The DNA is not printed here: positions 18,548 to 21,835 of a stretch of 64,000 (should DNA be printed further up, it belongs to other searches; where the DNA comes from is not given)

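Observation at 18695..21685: GT-C membrane glycosyltransferase fused to tandem PA14 domains with a coiled-coil insertion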

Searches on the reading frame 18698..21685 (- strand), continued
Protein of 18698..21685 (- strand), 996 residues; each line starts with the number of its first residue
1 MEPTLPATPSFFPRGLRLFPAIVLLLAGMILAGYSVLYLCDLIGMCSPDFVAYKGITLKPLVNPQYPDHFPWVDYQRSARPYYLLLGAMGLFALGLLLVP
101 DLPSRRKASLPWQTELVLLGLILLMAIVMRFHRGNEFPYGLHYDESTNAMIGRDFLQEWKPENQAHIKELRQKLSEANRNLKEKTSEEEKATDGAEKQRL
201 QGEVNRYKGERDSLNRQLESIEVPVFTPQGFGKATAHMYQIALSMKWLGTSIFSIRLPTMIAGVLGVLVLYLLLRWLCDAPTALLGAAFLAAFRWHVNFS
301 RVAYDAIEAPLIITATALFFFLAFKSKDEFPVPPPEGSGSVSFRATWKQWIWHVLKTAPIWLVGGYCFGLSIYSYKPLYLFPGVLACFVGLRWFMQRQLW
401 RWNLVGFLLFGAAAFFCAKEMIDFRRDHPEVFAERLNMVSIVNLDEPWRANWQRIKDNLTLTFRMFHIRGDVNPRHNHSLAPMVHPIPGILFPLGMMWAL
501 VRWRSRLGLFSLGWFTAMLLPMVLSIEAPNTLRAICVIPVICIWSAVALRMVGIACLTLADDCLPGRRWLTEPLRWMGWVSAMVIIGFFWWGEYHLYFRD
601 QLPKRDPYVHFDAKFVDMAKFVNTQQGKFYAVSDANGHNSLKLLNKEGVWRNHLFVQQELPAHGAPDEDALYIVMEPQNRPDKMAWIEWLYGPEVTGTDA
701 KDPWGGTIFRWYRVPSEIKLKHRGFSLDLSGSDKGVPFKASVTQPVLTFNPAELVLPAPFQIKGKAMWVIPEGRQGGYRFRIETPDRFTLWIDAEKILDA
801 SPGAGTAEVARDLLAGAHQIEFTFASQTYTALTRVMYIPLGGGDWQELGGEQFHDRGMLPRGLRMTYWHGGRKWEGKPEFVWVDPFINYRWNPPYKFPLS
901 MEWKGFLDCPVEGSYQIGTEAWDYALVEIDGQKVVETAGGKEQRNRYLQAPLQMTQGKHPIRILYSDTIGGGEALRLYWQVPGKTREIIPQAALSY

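Call 20: find_related_loci(query=window:18698-21685:-, collection=genome_contigs, flank=10000)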
Query window:18698-21685:- (996 aa) in genome_contigs; peptide patterns used: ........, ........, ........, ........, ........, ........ (x = any residue, [..] = any of these).
11 stretches matched a pattern; 2 encode a relative of the query (tblastn E <= 1e-3); 2 distinct loci.
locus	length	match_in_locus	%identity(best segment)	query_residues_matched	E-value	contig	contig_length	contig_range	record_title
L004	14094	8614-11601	83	1-996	0e+0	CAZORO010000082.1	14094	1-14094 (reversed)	MAG TPA_asm: uncultured bacterium isolate SRP278314_co2_16 genome assembly, contig: NODE_5770_length_14094_cov_4.939169,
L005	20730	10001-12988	80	1-996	0e+0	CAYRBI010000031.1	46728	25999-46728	MAG TPA_asm: uncultured bacterium isolate binchicken_co66_130 genome assembly, contig: NODE_1389_length_46728_cov_9.8107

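Call 30: search_protein_families(library=pfam, proteins=[P0010, P0013, P0016, P0018, P0021, P0008, P0007], max_evalue=0.01)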
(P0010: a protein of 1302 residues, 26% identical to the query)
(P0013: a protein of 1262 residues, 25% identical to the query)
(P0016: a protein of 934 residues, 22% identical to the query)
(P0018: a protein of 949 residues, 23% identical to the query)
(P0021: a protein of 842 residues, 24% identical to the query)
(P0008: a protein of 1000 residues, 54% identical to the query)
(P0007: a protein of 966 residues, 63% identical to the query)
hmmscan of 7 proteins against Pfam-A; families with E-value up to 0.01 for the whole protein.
P0010 (1302 aa): 9 families
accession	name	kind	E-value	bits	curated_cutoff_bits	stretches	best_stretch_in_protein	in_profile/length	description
PF01436.27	NHL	-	9.4e-35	117.4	20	5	1134-1159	2-27/28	NHL repeat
PF07691.17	PA14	-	1.2e-21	77.5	24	2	728-838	4-124/147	PA14 domain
PF13231.12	PMT_2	-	1.9e-12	48.1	26.1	1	273-430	5-157/160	Dolichyl-phosphate-mannose-protein mannosyltransferase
PF17170.10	DUF5128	-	1e-10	41.8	22.9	1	1144-1224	53-135/321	6-bladed beta-propeller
PF25021.1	TEN_NHL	-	3.6e-08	33.2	27.1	0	1126-1157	134-165/357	Teneurin NHL domain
PF24684.1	Vgb_lyase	-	1.6e-06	27.6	50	1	1092-1257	97-255/290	Virginiamycin B lyase family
PF08450.18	SGL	-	3.8e-05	23.9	26.3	0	1136-1222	136-225/246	SMP-30/Gluconolactonase/LRE-like region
PF02393.21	US22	-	0.00011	22.7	35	0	1170-1201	70-99/124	US22 like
PF13449.12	Phytase-like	-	0.0049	17.2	27.6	0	1135-1168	69-102/284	Esterase-like activity of phytase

P0013 (1262 aa): 7 families
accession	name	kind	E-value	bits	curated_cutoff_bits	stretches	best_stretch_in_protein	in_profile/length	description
PF07691.17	PA14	-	4.2e-22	79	24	2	827-954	2-146/147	PA14 domain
PF01436.27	NHL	-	7.6e-22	76.6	20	2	997-1024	1-28/28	NHL repeat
PF13231.12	PMT_2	-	5.7e-08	33.6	26.1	1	231-349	11-129/160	Dolichyl-phosphate-mannose-protein mannosyltransferase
PF22701.2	Mala_s_1-like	-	0.00062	20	27.5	0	1090-1174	44-129/195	Mal s 1 allergenic protein-like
PF08450.18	SGL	-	0.00064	19.8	26.3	0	1185-1216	192-223/246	SMP-30/Gluconolactonase/LRE-like region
PF25021.1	TEN_NHL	-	0.0071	15.8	27.1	0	1181-1247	35-97/357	Teneurin NHL domain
PF02366.24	PMT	-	0.0075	16.3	22.7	1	237-355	78-201/245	Dolichyl-phosphate-mannose-protein mannosyltransferase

P0016 (934 aa): 2 families
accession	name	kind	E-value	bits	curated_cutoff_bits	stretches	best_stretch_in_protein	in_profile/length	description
PF07691.17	PA14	-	3.6e-19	69.5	24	2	789-921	4-145/147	PA14 domain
PF13231.12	PMT_2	-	1.5e-13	51.7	26.1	1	205-358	9-158/160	Dolichyl-phosphate-mannose-protein mannosyltransferase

P0018 (949 aa): 2 families
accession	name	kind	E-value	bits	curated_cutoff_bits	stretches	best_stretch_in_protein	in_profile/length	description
PF07691.17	PA14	-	5.5e-24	85.1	24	2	661-779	4-144/147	PA14 domain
PF13231.12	PMT_2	-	2.7e-11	44.4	26.1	1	182-313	2-129/160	Dolichyl-phosphate-mannose-protein mannosyltransferase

P0021 (842 aa): 2 families
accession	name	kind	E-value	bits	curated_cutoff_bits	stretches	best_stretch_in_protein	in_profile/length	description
PF07691.17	PA14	-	2.7e-08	34.2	24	1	753-833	2-85/147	PA14 domain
PF13231.12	PMT_2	-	4.3e-07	30.7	26.1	1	186-346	2-158/160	Dolichyl-phosphate-mannose-protein mannosyltransferase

P0008 (1000 aa): 2 families
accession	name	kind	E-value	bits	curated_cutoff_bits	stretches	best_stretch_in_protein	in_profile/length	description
PF07691.17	PA14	-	3.4e-16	59.8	24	1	903-995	47-146/147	PA14 domain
PF13231.12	PMT_2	-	3e-09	37.7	26.1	1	233-320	5-93/160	Dolichyl-phosphate-mannose-protein mannosyltransferase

P0007 (966 aa): 3 families
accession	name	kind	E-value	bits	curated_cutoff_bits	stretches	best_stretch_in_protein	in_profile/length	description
PF07691.17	PA14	-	1.4e-15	57.8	24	1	870-961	47-145/147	PA14 domain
PF13231.12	PMT_2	-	8.7e-10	39.5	26.1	1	206-294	6-95/160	Dolichyl-phosphate-mannose-protein mannosyltransferase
PF06810.17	Phage_scaffold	-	0.00076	19.9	35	1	127-188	27-87/170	Phage capsid assembly scaffolding protein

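Call 32: predict_structure(alignment_id=A1)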
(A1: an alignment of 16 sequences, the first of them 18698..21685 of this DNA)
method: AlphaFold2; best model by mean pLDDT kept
length: 996 residues; sequences in the alignment: 16
mean_pLDDT: 82.3   pTM: 0.77
mean pLDDT of the five models: 82.3, 80.8, 79.2, 78.6, 78.4
residues with pLDDT >= 90: 323; 70-90: 529; 50-70: 89; < 50: 55
segments of 3 or more residues with pLDDT < 50: 1-8, 44-73, 327-341
pLDDT, mean of each block of 10 residues (from residue 1): 43 78 94 86 50 42 45 59 92 90 64 91 96 88 85 85 89 91 90 86 90 85 62 71 91 91 95 91 95 89 75 91 62 45 68 87 91 74 81 76 86 90 80 70 84 86 78 75 87 95 86 88 69 83 95 87 77 81 91 87 84 88 82 71 78 67 82 84 86 91 89 90 89 82 88 82 92 86 92 90 79 89 91 90 86 86 88 84 77 67 93 94 90 83 74 95 86 78 91 88
secondary structure, 60 per line:
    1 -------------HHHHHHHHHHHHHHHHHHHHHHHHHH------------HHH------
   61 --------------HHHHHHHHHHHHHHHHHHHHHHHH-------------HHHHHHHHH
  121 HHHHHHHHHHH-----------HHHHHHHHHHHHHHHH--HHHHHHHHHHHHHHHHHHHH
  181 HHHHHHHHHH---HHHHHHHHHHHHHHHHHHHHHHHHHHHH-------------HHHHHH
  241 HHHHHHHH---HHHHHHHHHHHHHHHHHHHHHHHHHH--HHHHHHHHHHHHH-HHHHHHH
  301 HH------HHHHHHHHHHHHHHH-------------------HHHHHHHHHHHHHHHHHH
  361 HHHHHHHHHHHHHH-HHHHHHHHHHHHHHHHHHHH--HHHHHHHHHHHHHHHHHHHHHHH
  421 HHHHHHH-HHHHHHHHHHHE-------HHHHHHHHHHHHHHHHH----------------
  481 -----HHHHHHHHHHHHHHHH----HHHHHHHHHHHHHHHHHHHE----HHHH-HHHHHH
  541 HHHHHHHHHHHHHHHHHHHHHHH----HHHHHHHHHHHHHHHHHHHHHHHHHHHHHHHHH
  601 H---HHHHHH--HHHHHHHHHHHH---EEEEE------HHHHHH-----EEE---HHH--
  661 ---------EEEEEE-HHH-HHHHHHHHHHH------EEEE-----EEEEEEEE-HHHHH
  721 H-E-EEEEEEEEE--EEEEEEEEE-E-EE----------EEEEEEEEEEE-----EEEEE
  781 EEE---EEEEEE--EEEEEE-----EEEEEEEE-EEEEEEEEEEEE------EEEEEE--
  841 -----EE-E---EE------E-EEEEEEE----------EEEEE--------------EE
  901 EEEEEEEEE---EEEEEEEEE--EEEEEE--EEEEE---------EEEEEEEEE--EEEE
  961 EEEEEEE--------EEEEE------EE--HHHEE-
elements in order (helices of 4 or more, strands of 3 or more residues): H14-39 H75-98 H112-131 H143-158 H161-190 H194-221 H235-248 H252-277 H280-292 H294-302 H309-323 H343-374 H376-395 H398-427 H429-439 H448-464 H486-501 H506-524 H530-533 H535-563 H568-601 H605-610 H613-624 E628-632 H639-644 E650-652 E670-675 H681-691 E698-701 E707-714 H716-721 E725-733 E736-744 E760-770 E776-783 E787-792 E795-800 E806-813 E815-826 E833-838 E863-869 E880-884 E899-909 E913-921 E924-929 E932-936 E946-954 E957-967 E976-980

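Call 35: fold_search(model_id=the predicted structure, library=pdb)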
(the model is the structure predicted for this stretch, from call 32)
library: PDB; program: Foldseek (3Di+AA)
matches with E <= 10: 777; with E <= 0.001: 38
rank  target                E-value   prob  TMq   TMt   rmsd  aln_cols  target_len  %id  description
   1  6qe7_A                8.7e-15  1.00  0.13  0.42  16.6       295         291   19  anti-sigma factor domain-containing protein (released 2019-06-12)
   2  6qe7_C                1.3e-14  1.00  0.13  0.44  16.1       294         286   18  anti-sigma factor domain-containing protein (released 2019-06-12)
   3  6qe7_B                9.2e-14  1.00  0.13  0.43  16.1       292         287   18  anti-sigma factor domain-containing protein (released 2019-06-12)
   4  6qdi                  1.5e-13  1.00  0.12  0.40  18.7       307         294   20  anti-sigma factor domain-containing protein from Clostridium clariflavum (released 2019-06-12)
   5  5ezm                  3.2e-08  1.00  0.30  0.51  11.3       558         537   13  Crystal Structure of ArnT from Cupriavidus metallidurans in the apo state (released 2016-02-17)
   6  5f15                  7.0e-08  1.00  0.31  0.53  11.0       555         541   13  Crystal Structure of ArnT from Cupriavidus metallidurans bound to Undecaprenyl phosphate (released 2016-02-17)
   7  5gmy_A                1.1e-07  1.00  0.26  0.30  20.5       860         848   10  Crystal structure of the Archaeoglobus fulgidus oligosaccharyltransferase (O29867_ARCFU) tethered with an acceptor pep (released 2017-02-01)
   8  6s7o_A                1.4e-06  1.00  0.30  0.42  12.8       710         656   12  Cryo-EM structure of human oligosaccharyltransferase complex OST-A (released 2019-12-18)
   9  8b6l_I                2.7e-06  1.00  0.31  0.42  12.2       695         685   11  Subtomogram average of the human Sec61-TRAP-OSTA-translocon (released 2022-12-07)
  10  7oci_F                3.1e-06  1.00  0.31  0.45  10.9       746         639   12  Cryo-EM structure of yeast Ost6p containing oligosaccharyltransferase complex (released 2022-02-16)
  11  8pn9_A                3.7e-06  1.00  0.30  0.43  13.2       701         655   12  Structure of human oligosaccharyltransferase OST-A complex bound to NGI-1 (released 2024-05-08)
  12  3waj                  4.4e-06  1.00  0.30  0.36  17.2       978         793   11  Crystal structure of the Archaeoglobus fulgidus oligosaccharyltransferase (O29867_ARCFU) complex with Zn and sulfate (released 2013-10-30)
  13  8agc_A                4.8e-06  1.00  0.31  0.42  13.0       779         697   11  Structure of yeast oligosaccharylransferase complex with lipid-linked oligosaccharide and non-acceptor peptide bound (released 2022-12-07)
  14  8agb_A                4.8e-06  1.00  0.28  0.41  12.2       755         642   13  Structure of yeast oligosaccharylransferase complex with lipid-linked oligosaccharide bound (released 2022-12-07)
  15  8age_A                9.3e-06  1.00  0.30  0.43  12.3       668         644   14  Structure of yeast oligosaccharylransferase complex with acceptor peptide bound (released 2022-12-07)
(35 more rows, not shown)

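Call 38: search_protein_representatives(alignment_id=A1)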
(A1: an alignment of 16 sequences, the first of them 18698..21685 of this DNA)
Query: 16 sequences, 917 profile positions. Proteins with E-value up to 0.001 (for the whole library): 78066; up to 1e-10: 30123; up to 1e-30: 8817. The best 150 are listed.
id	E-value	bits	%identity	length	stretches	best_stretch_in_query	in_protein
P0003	0.0e+00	1394.6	-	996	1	1-916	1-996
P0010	0.0e+00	1043.0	-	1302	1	9-915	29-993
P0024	2.1e-263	892.9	-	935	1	24-916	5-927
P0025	6.2e-262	888.1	-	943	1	23-916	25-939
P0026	7.6e-260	881.2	-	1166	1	74-916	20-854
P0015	5.9e-249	845.1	-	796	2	87-732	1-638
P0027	6.2e-247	838.5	-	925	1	21-916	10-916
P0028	1.2e-245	834.2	-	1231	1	28-916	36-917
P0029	1.7e-245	833.7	-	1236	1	23-916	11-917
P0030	9.9e-245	831.2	-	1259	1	26-914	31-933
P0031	2.8e-242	823.0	-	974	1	26-916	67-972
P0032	3.1e-238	809.7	-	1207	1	14-916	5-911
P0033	4.9e-235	799.1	-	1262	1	9-916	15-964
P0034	4.9e-233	792.5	-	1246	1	35-916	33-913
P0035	2.1e-231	787.1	-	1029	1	22-916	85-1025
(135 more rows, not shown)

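Call 46: find_encoding_contigs(protein=P0013, flank=8000, max_places=2)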
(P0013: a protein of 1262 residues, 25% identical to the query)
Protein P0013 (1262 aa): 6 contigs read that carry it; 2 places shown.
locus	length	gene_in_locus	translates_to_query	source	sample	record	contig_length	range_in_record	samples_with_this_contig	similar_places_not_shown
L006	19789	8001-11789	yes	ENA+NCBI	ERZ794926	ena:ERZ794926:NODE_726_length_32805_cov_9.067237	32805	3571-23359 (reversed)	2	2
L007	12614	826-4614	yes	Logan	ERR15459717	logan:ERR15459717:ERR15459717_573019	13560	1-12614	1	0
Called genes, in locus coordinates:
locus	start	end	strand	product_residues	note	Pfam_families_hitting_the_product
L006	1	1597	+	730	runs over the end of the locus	PF07676:PD40 (faint), PF25174:Beta-prop_THOC3 (faint), PF26550:Tricorn_2nd (faint)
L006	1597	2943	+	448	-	PF00590:TP_methylase, PF01135:PCMT (weak), PF13847:Methyltransf_31 (weak), PF08242:Methyltransf_12 (weak), PF13649:Methyltransf_25 (weak)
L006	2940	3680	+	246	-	PF00590:TP_methylase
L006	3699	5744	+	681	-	PF00590:TP_methylase, PF11760:CbiG_N, PF11761:CbiG_mid, PF01890:CbiG_C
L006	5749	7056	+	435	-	PF00590:TP_methylase, PF13241:NAD_binding_7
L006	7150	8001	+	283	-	PF00590:TP_methylase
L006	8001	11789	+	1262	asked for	PF13231:PMT_2, PF07691:PA14, PF01436:NHL (weak)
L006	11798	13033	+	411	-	-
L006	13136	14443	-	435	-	PF07691:PA14, PF25275:Golvesin_C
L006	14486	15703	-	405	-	-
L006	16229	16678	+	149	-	PF11255:DUF3054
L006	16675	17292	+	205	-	-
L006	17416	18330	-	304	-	PF02608:Bmp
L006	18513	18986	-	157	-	PF00027:cNMP_binding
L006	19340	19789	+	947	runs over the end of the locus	PF00929:RNase_T, PF16473:Rv2179c-like (weak), PF00270:DEAD (weak), PF04851:ResIII (faint), PF06733:DEAD_2 (weak), PF13307:Helicase_C_2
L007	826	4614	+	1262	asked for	PF13231:PMT_2, PF07691:PA14, PF01436:NHL (weak)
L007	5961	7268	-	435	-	PF07691:PA14, PF25275:Golvesin_C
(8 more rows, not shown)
